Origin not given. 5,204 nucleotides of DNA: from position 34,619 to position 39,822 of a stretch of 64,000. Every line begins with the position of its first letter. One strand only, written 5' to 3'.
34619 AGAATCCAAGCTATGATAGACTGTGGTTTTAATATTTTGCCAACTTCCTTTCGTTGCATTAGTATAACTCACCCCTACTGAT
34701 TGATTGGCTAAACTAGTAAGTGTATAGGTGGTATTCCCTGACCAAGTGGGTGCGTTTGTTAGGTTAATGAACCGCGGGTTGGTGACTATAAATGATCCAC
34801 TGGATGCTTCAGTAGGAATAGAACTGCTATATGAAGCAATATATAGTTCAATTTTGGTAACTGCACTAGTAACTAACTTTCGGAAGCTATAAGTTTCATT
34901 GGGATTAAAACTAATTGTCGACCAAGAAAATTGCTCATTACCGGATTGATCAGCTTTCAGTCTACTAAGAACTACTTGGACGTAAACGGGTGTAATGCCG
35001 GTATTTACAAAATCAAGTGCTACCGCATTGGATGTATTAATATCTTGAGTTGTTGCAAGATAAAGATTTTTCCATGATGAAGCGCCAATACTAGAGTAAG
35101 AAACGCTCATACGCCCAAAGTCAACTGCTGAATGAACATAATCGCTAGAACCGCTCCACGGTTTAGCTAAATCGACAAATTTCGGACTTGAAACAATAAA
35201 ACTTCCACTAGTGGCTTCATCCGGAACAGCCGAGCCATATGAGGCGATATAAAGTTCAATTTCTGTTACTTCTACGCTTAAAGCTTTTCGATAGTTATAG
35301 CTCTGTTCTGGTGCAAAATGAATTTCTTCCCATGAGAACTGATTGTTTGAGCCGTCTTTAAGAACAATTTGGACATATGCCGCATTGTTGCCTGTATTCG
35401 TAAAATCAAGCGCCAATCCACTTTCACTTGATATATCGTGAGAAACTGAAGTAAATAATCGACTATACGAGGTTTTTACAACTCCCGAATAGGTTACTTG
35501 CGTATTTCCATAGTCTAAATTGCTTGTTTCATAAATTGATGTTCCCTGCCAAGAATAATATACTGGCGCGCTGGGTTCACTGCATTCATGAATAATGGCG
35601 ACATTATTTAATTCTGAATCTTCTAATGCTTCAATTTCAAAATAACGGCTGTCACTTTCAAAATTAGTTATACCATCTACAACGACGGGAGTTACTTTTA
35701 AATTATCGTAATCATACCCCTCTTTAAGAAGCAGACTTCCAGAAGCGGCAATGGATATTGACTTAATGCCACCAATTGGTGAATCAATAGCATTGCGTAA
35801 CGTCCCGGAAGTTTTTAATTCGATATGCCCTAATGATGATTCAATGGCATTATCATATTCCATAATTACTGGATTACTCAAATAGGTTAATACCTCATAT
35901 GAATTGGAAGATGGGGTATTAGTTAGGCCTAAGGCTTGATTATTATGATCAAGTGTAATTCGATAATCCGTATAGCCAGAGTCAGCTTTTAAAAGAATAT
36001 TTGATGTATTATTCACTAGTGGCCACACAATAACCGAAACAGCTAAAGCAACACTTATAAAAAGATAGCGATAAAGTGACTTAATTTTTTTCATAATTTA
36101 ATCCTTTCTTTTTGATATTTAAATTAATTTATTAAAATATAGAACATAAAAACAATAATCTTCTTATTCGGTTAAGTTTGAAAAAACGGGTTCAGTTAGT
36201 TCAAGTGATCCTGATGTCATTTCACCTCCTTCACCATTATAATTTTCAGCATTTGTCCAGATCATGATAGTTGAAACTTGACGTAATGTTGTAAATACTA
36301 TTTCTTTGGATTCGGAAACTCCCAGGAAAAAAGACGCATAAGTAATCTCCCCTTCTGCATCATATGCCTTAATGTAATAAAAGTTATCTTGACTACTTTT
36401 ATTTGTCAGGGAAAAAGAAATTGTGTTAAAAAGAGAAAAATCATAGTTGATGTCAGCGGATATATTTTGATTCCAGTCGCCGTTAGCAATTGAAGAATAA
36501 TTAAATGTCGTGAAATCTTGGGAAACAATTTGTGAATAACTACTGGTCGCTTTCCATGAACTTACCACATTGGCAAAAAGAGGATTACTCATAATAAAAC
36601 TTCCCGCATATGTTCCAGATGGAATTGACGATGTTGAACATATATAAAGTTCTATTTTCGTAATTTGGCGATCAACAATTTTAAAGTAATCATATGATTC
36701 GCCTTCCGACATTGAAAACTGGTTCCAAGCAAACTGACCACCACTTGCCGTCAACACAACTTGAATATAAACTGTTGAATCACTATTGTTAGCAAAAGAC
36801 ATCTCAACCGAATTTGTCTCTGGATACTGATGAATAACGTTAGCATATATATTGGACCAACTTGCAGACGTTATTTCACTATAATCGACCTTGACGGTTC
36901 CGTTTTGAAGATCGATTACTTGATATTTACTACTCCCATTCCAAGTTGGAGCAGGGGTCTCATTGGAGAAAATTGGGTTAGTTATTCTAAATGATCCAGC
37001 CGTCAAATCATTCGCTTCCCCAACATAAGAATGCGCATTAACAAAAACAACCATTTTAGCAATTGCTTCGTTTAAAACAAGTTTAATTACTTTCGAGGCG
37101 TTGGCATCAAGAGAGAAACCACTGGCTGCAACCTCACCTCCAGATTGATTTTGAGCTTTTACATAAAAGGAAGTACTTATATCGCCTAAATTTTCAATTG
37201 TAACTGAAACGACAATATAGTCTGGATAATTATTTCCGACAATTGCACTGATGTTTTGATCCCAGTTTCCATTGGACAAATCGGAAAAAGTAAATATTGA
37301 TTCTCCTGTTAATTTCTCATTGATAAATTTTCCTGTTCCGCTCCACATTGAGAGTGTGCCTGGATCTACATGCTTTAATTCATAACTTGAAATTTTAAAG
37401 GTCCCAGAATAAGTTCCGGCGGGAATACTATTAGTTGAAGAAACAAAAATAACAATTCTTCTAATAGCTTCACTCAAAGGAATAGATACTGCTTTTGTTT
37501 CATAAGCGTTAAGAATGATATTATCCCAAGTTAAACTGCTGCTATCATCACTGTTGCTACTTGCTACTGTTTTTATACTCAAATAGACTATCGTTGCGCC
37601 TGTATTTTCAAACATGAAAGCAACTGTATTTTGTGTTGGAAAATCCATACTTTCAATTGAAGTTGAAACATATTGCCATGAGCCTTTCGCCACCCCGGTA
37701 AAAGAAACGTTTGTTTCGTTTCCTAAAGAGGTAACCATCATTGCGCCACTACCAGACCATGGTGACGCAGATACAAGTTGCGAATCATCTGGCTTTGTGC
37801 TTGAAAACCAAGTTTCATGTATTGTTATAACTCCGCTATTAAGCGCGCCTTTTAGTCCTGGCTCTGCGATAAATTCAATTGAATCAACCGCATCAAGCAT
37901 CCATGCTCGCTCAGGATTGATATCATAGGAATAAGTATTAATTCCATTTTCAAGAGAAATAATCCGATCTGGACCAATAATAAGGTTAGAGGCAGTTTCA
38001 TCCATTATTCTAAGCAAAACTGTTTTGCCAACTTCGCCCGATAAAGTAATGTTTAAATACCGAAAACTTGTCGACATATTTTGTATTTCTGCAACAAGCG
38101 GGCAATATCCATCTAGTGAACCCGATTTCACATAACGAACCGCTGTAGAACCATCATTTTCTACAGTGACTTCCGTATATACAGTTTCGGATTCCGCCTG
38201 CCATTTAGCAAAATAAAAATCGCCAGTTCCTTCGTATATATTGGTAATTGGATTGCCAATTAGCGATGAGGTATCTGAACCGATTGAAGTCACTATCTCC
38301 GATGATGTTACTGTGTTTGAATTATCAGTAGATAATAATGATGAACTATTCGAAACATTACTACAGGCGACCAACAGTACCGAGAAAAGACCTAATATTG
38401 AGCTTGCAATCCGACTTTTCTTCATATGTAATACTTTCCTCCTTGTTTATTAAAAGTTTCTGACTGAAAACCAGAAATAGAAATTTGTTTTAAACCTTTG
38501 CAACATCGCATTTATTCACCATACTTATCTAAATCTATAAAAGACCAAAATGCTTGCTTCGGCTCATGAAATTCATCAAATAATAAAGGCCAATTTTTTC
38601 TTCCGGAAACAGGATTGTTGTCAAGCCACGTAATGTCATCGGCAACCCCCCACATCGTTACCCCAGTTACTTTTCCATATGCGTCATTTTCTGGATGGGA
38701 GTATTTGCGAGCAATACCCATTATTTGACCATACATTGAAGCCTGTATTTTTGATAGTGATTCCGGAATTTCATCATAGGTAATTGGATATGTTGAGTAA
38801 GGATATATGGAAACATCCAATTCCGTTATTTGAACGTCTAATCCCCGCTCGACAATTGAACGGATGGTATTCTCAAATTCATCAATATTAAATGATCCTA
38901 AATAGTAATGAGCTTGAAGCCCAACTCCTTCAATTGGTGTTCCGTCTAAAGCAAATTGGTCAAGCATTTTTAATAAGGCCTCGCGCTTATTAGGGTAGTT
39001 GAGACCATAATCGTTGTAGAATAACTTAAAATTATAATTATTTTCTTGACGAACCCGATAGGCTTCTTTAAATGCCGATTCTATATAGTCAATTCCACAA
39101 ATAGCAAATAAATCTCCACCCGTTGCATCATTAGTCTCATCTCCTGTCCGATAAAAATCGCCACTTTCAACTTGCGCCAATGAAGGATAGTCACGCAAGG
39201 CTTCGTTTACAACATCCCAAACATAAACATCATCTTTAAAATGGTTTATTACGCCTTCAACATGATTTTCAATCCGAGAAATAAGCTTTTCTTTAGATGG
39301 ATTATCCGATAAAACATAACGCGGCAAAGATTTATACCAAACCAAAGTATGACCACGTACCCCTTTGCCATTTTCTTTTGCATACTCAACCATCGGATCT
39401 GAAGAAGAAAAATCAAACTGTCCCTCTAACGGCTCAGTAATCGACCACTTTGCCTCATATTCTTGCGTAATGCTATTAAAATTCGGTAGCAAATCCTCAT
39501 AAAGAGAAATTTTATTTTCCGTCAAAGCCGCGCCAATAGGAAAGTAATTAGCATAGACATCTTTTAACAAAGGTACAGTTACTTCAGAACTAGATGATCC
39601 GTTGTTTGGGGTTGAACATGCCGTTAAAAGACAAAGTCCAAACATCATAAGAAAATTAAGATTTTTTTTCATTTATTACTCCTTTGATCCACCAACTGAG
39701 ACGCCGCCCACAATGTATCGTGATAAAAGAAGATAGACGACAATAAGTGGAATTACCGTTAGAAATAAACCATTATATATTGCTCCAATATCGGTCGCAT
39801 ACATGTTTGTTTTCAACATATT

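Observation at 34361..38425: Two adjacent surface proteins made of 3 and ~6 tandem copies of an undescribed ~125-aa beta-repeat module, sitting between the GH51 and GH10 genes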

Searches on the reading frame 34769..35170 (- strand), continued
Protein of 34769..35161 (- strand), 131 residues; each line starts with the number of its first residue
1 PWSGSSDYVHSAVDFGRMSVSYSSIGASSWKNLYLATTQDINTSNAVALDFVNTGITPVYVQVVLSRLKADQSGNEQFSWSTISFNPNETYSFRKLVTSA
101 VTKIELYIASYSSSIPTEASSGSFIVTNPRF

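Call 72: list_cluster_members(proteins=[P0015, P0016, P0017, P0018, P0019, P0020, P0022, P0024, P0033, P0064])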
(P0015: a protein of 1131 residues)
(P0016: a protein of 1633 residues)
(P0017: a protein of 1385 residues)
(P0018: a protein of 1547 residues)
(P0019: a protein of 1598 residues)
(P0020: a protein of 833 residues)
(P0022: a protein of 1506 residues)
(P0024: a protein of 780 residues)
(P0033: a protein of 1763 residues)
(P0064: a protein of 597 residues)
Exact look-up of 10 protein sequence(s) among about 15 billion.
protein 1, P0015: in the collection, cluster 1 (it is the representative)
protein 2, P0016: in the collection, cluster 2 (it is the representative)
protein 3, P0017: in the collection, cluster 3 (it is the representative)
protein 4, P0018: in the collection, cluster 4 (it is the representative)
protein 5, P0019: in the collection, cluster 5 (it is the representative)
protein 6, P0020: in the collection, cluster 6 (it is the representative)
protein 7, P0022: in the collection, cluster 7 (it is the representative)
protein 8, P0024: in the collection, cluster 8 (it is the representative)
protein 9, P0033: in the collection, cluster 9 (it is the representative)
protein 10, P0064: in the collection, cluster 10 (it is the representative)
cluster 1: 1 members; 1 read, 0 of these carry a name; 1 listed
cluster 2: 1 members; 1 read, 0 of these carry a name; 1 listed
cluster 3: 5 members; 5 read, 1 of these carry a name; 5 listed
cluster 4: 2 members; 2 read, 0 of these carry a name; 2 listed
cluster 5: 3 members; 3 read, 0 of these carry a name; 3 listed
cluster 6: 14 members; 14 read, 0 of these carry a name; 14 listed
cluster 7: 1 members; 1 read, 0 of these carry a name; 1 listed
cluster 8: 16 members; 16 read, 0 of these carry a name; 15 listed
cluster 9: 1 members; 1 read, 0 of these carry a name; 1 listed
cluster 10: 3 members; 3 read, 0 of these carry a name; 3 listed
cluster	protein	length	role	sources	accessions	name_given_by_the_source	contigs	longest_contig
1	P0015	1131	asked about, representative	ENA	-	-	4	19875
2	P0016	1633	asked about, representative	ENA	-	-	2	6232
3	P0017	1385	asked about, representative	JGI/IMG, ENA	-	-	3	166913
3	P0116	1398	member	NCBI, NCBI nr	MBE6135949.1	MAG: glycosyl hydrolase family protein [Erysipelotrichaceae bacterium] | glycosyl hydrolase family protein [Erysipelotrichaceae bacterium]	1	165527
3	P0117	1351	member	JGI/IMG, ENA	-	-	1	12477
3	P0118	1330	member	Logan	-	-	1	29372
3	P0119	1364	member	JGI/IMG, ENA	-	-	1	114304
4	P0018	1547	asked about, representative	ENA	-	-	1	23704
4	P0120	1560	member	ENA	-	-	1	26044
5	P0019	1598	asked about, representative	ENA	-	-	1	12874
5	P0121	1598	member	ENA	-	-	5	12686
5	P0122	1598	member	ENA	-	-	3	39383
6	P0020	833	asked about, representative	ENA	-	-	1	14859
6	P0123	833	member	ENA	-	-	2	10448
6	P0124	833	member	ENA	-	-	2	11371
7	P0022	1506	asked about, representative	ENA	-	-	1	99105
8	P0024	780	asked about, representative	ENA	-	-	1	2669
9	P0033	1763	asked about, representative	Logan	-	-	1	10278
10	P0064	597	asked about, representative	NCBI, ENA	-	-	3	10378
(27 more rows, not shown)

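Call 74: find_encoding_contigs(protein=P0017, flank=8000, max_places=1)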
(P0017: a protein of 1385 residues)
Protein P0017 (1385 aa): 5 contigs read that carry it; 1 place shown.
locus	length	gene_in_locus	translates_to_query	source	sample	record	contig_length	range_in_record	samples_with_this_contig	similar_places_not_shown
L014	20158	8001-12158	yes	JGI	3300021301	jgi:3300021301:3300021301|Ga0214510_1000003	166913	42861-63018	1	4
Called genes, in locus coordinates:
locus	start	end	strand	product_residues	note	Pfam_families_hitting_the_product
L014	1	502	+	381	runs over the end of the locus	PF14249:Tocopherol_cycl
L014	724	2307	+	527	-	-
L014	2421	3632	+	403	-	PF00465:Fe-ADH, PF13685:Fe-ADH_2, PF25137:ADH_Fe_C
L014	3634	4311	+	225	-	PF08713:DNA_alkylation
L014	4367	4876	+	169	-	PF02308:MgtC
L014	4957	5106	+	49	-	-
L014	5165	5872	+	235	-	PF00072:Response_reg, PF04397:LytTR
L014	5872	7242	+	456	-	PF14501:HATPase_c_5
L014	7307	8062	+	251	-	PF00722:Glyco_hydro_16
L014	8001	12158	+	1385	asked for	PF00722:Glyco_hydro_16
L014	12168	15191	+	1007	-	PF01915:Glyco_hydro_3_C, PF14310:Fn3-like, PF00933:Glyco_hydro_3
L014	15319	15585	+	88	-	PF02604:PhdYeFM_antitox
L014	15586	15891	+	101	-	PF05016:ParE_toxin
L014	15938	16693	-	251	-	-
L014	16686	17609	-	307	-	PF00005:ABC_tran, PF13304:AAA_21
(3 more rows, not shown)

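Call 80: search_protein_families(library=pfam, proteins=[window:34769-35161:-], max_evalue=10)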
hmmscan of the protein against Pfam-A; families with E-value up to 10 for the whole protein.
seq(131 aa): 0 families

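Call 90: fold_search(model_id=the predicted structure, library=pdb)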
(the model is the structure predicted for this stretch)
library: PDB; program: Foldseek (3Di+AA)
matches with E <= 10: 1655; with E <= 0.001: 12
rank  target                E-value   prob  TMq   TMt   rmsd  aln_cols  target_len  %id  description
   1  1gui_A                1.7e-04  1.00  0.48  0.43   5.6       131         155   11  CBM4 structure and function (released 2002-09-26)
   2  6r31_A                2.0e-04  1.00  0.60  0.49   4.9       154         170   13  Family 11 Carbohydrate-Binding Module from Clostridium thermocellum in complex with beta-1,3-1,4-mixed-linked tetrasac (released 2020-02-05)
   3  1wky                  2.9e-04  1.00  0.52  0.19   5.1       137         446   14  Crystal structure of alkaline mannanase from Bacillus sp. strain JAMB-602: catalytic domain and its Carbohydrate Binding (released 2005-06-15)
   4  6r3m_A                5.5e-04  1.00  0.56  0.44   5.0       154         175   14  Family 11 Carbohydrate-Binding Module from Clostridium thermocellum in complex with beta-1,3-1,4-mixed-linked tetrasac (released 2020-02-05)
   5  4xup_C                5.8e-04  1.00  0.50  0.44   5.6       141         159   11  Structure of the N-terminal CBM22-1-CBM22-2 tandem domain from Paenibacillus barcinonensis Xyn10C (released 2015-06-03)
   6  4xun_A                5.8e-04  1.00  0.50  0.44   5.9       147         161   14  Structure of the CBM22-2 xylan-binding domain from Paenibacillus barcinonensis Xyn10C (released 2015-06-03)
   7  4xup_E                6.1e-04  1.00  0.50  0.44   5.7       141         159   11  Structure of the N-terminal CBM22-1-CBM22-2 tandem domain from Paenibacillus barcinonensis Xyn10C (released 2015-06-03)
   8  3k4z_A                6.8e-04  1.00  0.57  0.32   5.6       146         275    8  Crystal Structure of the Cellulosomal CBM4 from Clostridium thermocellum Cellulase CbhA (released 2010-07-28)
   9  1uxx_X                8.5e-04  1.00  0.50  0.52   5.0       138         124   14  CBM6ct from Clostridium thermocellum in complex with xylopentaose (released 2004-03-11)
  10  8a28_A                9.0e-04  1.00  0.42  0.19   6.1       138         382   17  Structure of the astacin zymogen of LAST-MAM from Limulus polyphemus (released 2022-10-19)
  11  1cx1_MODEL_1_A        9.0e-04  1.00  0.43  0.39  10.8       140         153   16  SECOND N-TERMINAL CELLULOSE-BINDING DOMAIN FROM CELLULOMONAS FIMI BETA-1,4-GLUCANASE C, NMR, 22 STRUCTURES (released 2000-04-02)
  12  7kwb_B                1.0e-03  1.00  0.57  0.23   4.4       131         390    5  Surface glycan-binding protein B from Bacteroides thetaiotaomicron (released 2021-02-17)
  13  7zvo                  1.1e-03  1.00  0.48  0.48   5.0       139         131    6  Structure of CBM BT0996-C from Bacteroides thetaiotaomicron (released 2023-02-08)
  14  7kwc                  1.2e-03  1.00  0.52  0.32   4.7       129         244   15  Surface glycan-binding protein B (truncated) from Bacteroides thetaiotaomicron (released 2021-02-17)
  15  5z6p_A                1.2e-03  1.00  0.61  0.14   4.3       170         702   12  The crystal structure of an agarase, AgWH50C (released 2019-01-02)
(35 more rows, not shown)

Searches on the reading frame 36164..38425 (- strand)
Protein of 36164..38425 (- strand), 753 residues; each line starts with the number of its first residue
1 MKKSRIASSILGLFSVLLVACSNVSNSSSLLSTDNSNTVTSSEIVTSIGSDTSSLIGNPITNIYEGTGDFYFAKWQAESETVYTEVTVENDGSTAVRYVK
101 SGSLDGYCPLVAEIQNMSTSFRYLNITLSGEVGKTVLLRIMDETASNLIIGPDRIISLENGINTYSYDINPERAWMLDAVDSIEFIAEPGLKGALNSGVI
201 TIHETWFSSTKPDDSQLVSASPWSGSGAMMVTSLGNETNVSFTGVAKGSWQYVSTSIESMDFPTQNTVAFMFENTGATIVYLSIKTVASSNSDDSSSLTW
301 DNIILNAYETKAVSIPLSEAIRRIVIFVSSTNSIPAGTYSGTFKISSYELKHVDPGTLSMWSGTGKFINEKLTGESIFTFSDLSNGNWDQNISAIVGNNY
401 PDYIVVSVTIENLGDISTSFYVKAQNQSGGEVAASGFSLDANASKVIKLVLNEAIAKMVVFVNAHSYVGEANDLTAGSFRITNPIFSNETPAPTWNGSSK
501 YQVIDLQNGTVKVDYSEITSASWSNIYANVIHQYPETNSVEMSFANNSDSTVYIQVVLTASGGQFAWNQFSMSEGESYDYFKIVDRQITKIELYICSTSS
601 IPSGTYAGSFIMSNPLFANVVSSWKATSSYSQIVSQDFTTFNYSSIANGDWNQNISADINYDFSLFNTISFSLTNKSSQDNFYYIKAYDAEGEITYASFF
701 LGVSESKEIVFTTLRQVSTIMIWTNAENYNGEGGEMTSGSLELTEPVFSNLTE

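Call 3: search_protein_families(library=pfam, proteins=[window:36164-38425:-], max_evalue=1)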
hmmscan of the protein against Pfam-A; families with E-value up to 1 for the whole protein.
window:36164-38425:- (753 aa): 0 families

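Call 4: search_protein_families(library=ncbifam, proteins=[window:36164-38425:-], max_evalue=1)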
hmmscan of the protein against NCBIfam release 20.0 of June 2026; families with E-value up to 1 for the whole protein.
window:36164-38425:- (753 aa): 0 families

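Call 6: search_solved_structures(query=window:36164-38425:-, max_evalue=10)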
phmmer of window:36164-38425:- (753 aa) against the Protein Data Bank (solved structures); distinct sequences matched with E-value up to 10: 1.
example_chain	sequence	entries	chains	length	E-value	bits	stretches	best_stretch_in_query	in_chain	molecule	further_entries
1zjj_A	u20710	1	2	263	0.82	11.1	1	328-402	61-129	hypothetical protein PH1952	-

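Call 19: find_related_loci(query=window:36164-38425:-, collection=genome_contigs, flank=10000)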
Query window:36164-38425:- (753 aa) in genome_contigs; peptide patterns used: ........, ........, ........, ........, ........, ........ (x = any residue, [..] = any of these).
18 stretches matched a pattern, but none encodes a relative of the query by tblastn (E <= 1e-3).

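Call 50: find_related_loci(query=A5, collection=genome_contigs, flank=10000)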
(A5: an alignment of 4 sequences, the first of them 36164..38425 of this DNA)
Query A5 (753 aa) in genome_contigs; peptide patterns used: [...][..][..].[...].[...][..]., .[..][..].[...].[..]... (x = any residue, [..] = any of these).
47 stretches matched a pattern; 1 encode a relative of the query (tblastn E <= 1e-3); 1 distinct loci.
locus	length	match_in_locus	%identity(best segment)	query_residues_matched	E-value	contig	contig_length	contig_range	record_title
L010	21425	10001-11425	30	1-748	7e-62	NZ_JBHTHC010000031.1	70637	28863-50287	Paenibacillus sp. GCM10027626 strain CGMCC 1.60098 GCM70027626_27, whole genome shotgun sequence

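Call 87: find_related_loci(query=A5, collection=metagenome_contigs, flank=6000)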
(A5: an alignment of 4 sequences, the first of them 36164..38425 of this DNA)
Query A5 (753 aa) in metagenome_contigs; peptide patterns used: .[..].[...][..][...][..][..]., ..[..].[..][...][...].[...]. (x = any residue, [..] = any of these).
202 stretches matched a pattern; 5 encode a relative of the query (tblastn E <= 1e-3); 5 distinct loci.
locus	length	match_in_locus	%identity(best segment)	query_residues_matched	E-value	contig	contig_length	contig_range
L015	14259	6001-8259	99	1-753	0e+0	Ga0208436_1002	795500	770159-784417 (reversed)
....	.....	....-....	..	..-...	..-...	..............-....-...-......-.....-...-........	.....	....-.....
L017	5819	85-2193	39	58-751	4e-169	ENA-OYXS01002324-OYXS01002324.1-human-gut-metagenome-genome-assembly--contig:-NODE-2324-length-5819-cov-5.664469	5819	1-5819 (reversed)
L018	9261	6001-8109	39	58-751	2e-166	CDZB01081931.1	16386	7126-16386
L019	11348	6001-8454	38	62-748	4e-146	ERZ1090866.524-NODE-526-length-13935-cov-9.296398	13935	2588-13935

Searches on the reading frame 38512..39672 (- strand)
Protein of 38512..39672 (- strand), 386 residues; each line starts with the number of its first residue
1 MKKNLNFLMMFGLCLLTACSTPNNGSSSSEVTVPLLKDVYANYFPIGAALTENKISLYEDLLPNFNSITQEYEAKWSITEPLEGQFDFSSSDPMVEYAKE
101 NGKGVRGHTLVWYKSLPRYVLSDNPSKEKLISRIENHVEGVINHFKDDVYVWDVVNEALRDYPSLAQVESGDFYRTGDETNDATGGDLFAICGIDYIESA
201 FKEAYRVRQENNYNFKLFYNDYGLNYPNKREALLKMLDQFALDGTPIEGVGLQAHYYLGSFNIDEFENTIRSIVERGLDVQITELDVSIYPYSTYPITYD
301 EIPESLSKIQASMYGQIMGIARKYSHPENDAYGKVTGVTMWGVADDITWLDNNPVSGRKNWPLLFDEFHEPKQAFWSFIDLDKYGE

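Call 3: search_protein_families(library=pfam, proteins=[window:38512-39672:-], max_evalue=1)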
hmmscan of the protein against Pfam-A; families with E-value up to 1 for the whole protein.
window:38512-39672:- (386 aa): 3 families
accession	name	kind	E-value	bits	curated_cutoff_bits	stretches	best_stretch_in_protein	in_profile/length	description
PF00331.26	Glyco_hydro_10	-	4.6e-76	256.5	22.1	1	36-379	2-309/311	Glycosyl hydrolase family 10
PF02449.21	Glyco_hydro_42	-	0.11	12.3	21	1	74-105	32-63/376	Beta-galactosidase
PF07793.16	DUF1631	-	0.51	9.2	33.7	1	123-162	424-462/741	Protein of unknown function (DUF1631)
